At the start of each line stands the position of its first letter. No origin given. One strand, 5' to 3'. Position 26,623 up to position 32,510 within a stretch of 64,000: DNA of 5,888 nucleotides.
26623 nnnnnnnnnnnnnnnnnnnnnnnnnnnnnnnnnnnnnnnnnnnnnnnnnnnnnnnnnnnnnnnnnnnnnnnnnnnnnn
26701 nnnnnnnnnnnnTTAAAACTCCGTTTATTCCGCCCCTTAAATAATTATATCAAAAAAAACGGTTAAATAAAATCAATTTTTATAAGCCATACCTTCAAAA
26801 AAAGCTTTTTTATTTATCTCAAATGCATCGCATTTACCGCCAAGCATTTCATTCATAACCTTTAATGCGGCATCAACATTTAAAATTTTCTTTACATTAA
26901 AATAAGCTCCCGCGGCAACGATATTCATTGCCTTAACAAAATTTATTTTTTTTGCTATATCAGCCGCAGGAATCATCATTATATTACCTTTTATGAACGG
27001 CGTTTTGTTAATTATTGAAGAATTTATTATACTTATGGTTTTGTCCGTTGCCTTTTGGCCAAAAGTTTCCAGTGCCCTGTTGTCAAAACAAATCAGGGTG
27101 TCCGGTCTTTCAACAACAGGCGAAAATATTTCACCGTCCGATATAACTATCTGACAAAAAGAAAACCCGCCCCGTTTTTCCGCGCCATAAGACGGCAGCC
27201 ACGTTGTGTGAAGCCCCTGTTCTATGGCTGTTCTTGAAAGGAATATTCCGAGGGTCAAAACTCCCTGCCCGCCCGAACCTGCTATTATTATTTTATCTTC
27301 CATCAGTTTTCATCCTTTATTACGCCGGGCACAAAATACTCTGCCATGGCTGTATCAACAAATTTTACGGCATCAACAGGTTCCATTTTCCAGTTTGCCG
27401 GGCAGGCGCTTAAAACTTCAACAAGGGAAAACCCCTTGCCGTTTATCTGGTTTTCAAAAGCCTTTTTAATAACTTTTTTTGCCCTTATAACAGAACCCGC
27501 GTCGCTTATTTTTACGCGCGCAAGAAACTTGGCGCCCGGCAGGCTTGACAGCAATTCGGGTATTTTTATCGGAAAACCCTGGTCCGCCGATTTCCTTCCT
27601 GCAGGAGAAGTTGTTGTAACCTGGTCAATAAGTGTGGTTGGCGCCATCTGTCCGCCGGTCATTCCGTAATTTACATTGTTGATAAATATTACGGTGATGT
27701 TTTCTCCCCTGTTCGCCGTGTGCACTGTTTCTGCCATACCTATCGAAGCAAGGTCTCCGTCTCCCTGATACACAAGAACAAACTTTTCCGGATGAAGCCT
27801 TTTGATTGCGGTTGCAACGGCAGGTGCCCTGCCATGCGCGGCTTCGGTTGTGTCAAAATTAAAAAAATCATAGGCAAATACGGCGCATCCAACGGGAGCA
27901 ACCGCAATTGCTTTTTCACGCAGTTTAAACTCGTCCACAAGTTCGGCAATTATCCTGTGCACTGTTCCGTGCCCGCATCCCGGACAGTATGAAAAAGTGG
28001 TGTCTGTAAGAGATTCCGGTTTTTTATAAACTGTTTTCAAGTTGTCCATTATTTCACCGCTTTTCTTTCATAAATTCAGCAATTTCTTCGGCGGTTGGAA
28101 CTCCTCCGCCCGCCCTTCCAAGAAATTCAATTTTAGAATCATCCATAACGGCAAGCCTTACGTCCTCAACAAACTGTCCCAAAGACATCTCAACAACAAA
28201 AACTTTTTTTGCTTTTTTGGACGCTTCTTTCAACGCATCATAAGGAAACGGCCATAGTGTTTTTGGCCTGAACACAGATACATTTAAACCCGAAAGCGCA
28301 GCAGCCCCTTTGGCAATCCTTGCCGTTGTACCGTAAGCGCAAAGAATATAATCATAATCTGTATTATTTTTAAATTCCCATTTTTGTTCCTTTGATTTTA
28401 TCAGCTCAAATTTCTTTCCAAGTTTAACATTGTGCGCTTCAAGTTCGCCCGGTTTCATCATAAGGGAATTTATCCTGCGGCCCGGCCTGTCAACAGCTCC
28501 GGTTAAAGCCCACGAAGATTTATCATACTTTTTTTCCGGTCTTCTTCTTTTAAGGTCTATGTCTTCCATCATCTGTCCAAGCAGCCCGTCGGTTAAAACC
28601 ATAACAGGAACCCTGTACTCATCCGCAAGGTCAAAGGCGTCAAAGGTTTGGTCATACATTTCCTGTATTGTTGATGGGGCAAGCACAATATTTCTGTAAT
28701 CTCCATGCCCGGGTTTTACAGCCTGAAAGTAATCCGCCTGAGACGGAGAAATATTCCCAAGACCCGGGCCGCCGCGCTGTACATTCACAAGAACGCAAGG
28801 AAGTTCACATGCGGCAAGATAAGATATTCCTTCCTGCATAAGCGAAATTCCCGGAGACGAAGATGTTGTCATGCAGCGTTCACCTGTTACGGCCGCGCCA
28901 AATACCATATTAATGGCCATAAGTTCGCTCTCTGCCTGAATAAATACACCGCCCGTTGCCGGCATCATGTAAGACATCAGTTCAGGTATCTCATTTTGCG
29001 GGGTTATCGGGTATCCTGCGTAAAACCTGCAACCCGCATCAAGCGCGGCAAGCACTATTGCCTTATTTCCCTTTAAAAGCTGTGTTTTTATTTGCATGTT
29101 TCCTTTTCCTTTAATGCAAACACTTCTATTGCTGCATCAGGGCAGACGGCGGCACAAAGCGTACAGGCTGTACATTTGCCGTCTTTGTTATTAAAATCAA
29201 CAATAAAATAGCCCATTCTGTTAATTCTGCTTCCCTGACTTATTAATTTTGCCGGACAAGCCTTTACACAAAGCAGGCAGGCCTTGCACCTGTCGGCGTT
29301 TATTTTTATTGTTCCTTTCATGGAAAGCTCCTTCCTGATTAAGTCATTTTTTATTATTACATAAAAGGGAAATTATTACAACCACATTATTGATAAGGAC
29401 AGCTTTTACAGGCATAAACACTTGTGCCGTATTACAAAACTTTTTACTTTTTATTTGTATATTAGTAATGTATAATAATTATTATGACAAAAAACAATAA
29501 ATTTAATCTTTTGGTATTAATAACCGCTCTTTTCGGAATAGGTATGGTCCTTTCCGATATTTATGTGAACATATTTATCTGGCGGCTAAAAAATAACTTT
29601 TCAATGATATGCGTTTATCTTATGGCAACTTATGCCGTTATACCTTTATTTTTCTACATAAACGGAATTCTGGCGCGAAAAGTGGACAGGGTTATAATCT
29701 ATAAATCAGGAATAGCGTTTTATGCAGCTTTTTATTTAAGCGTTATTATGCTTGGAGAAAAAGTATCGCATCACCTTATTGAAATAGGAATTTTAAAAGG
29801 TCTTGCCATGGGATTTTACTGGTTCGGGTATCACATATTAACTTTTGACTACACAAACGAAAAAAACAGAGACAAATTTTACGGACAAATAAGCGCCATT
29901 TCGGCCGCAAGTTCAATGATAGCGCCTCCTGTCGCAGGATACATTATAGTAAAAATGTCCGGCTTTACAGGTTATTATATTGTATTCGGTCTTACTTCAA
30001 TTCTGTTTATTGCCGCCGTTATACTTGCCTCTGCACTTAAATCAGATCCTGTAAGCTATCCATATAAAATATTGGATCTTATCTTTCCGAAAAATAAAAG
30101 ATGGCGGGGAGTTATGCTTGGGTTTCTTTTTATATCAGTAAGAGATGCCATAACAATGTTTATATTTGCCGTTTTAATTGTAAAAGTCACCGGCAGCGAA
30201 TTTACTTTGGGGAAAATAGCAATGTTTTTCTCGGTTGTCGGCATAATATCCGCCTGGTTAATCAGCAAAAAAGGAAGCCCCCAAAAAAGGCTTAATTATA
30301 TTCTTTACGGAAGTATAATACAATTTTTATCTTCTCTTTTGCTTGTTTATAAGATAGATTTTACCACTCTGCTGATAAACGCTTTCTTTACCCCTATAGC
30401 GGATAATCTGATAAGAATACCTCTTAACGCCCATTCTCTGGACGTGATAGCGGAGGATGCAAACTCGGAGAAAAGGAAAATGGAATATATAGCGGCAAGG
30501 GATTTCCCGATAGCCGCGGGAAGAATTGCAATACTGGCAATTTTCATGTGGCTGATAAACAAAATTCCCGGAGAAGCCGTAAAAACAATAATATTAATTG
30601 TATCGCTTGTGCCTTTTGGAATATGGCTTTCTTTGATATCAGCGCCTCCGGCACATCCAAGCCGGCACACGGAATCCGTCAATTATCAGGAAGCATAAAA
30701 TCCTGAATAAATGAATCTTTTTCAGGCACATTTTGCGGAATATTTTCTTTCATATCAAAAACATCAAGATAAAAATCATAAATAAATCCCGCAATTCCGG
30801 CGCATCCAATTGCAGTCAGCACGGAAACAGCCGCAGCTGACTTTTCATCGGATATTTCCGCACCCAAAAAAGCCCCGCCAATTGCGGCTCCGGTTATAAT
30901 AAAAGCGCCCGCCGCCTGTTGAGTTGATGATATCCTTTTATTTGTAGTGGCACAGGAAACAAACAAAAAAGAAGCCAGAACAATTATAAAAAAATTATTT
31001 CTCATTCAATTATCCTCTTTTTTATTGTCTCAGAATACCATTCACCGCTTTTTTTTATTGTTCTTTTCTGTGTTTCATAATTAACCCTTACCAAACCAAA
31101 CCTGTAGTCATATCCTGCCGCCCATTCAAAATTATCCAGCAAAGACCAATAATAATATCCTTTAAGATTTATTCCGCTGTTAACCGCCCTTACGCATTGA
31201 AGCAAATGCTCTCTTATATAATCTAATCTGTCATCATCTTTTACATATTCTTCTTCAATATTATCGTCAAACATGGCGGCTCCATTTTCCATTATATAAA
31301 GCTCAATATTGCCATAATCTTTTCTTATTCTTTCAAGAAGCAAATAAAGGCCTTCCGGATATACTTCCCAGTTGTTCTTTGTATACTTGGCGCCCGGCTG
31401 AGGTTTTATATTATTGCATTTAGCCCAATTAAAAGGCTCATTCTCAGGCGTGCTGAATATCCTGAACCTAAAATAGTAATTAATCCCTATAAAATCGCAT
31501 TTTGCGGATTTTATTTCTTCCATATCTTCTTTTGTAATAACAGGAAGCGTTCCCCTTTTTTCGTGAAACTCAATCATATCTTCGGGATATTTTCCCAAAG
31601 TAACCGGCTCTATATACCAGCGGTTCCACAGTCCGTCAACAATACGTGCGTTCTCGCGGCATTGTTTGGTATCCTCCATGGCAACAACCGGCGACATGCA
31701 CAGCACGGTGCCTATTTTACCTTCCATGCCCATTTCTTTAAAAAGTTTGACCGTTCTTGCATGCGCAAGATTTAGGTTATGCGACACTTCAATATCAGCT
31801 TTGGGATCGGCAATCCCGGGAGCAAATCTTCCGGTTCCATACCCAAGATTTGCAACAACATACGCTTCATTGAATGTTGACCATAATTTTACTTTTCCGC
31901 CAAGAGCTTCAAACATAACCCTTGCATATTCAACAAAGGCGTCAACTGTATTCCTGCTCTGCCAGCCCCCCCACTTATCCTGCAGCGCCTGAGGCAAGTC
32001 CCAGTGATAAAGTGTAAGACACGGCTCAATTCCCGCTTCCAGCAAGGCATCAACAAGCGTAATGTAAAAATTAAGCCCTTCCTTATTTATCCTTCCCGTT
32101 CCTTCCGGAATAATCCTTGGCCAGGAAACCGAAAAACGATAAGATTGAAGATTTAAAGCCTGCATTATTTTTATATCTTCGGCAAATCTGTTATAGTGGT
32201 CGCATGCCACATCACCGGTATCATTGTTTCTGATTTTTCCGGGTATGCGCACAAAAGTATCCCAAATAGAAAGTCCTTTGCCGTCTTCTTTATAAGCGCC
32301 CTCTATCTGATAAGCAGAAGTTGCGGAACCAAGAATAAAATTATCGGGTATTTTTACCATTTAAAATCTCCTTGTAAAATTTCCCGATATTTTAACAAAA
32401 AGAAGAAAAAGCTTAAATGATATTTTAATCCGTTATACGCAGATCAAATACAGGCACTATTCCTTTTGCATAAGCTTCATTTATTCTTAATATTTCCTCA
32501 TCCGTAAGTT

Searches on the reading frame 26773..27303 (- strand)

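Call 13: search_protein_families(library=pfam, proteins=[window:26773-27303:-], max_evalue=0.001)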
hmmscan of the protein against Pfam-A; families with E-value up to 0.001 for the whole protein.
window:26773-27303:- (176 aa): 1 family
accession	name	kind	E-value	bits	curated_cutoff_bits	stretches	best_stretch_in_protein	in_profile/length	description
PF01558.24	POR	-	2.5e-32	112.8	27.4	1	11-172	1-172/173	Pyruvate ferredoxin/flavodoxin oxidoreductase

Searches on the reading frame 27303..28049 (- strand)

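Call 13: search_protein_families(library=pfam, proteins=[window:27303-28049:-], max_evalue=0.001)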
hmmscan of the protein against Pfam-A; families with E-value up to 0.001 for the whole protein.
window:27303-28049:- (248 aa): 1 family
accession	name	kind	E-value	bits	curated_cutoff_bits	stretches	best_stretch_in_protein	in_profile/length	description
PF02775.26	TPP_enzyme_C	-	1.4e-19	70.8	21.9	1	61-212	20-151/151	Thiamine pyrophosphate enzyme, C-terminal TPP binding domain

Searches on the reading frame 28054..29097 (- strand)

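Call 13: search_protein_families(library=pfam, proteins=[window:28054-29097:-], max_evalue=0.001)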
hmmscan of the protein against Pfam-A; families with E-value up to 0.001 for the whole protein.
window:28054-29097:- (347 aa): 2 families
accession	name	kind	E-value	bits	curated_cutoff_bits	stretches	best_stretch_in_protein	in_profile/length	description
PF01855.24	POR_N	-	5.8e-52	177.2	27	1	17-190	2-175/231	Pyruvate flavodoxin/ferredoxin oxidoreductase, thiamine diP-bdg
PF17147.9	PFOR_II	-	9.9e-18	64.8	27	1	249-339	2-102/102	Pyruvate:ferredoxin oxidoreductase core domain II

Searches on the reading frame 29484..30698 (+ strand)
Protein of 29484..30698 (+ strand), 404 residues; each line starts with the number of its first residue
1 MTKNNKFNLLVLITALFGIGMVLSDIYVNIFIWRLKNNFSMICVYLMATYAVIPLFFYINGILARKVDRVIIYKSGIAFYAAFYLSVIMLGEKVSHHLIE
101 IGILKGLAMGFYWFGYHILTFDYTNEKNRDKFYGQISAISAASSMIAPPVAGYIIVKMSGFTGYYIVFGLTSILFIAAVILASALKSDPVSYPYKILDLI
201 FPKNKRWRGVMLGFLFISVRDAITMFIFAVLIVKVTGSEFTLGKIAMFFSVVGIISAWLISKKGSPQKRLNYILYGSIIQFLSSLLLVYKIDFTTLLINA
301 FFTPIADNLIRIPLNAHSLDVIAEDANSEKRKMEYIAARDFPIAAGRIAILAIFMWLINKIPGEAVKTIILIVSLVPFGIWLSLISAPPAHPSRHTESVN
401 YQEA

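Call 13: search_protein_families(library=pfam, proteins=[window:29484-30698:+], max_evalue=0.001)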
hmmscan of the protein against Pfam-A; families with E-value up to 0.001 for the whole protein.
window:29484-30698:+ (404 aa): 1 family
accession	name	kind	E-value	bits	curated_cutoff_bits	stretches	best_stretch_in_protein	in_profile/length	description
PF07690.21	MFS_1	-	5.9e-11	42.3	33.4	1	46-291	38-289/347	Major Facilitator Superfamily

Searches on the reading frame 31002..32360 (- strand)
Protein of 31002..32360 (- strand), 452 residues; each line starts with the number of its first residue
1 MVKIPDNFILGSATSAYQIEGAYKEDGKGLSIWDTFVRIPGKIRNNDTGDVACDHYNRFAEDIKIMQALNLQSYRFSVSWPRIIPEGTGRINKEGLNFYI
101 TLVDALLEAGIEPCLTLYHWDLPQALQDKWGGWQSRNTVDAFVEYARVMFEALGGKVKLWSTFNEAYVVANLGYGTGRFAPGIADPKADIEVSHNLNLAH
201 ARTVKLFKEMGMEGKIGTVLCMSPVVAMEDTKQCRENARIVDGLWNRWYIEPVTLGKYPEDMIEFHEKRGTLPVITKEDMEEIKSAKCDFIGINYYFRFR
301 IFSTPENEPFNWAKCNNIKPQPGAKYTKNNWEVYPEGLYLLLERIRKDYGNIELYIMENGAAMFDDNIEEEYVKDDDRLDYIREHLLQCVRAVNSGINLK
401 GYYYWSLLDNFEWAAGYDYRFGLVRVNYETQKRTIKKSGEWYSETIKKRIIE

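Call 13: search_protein_families(library=pfam, proteins=[window:31002-32360:-], max_evalue=0.001)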
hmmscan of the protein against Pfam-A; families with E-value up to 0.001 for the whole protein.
window:31002-32360:- (452 aa): 1 family
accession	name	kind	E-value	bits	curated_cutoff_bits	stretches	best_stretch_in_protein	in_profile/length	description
PF00232.24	Glyco_hydro_1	-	3.7e-170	566.7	22.6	1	3-449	4-451/453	Glycosyl hydrolase family 1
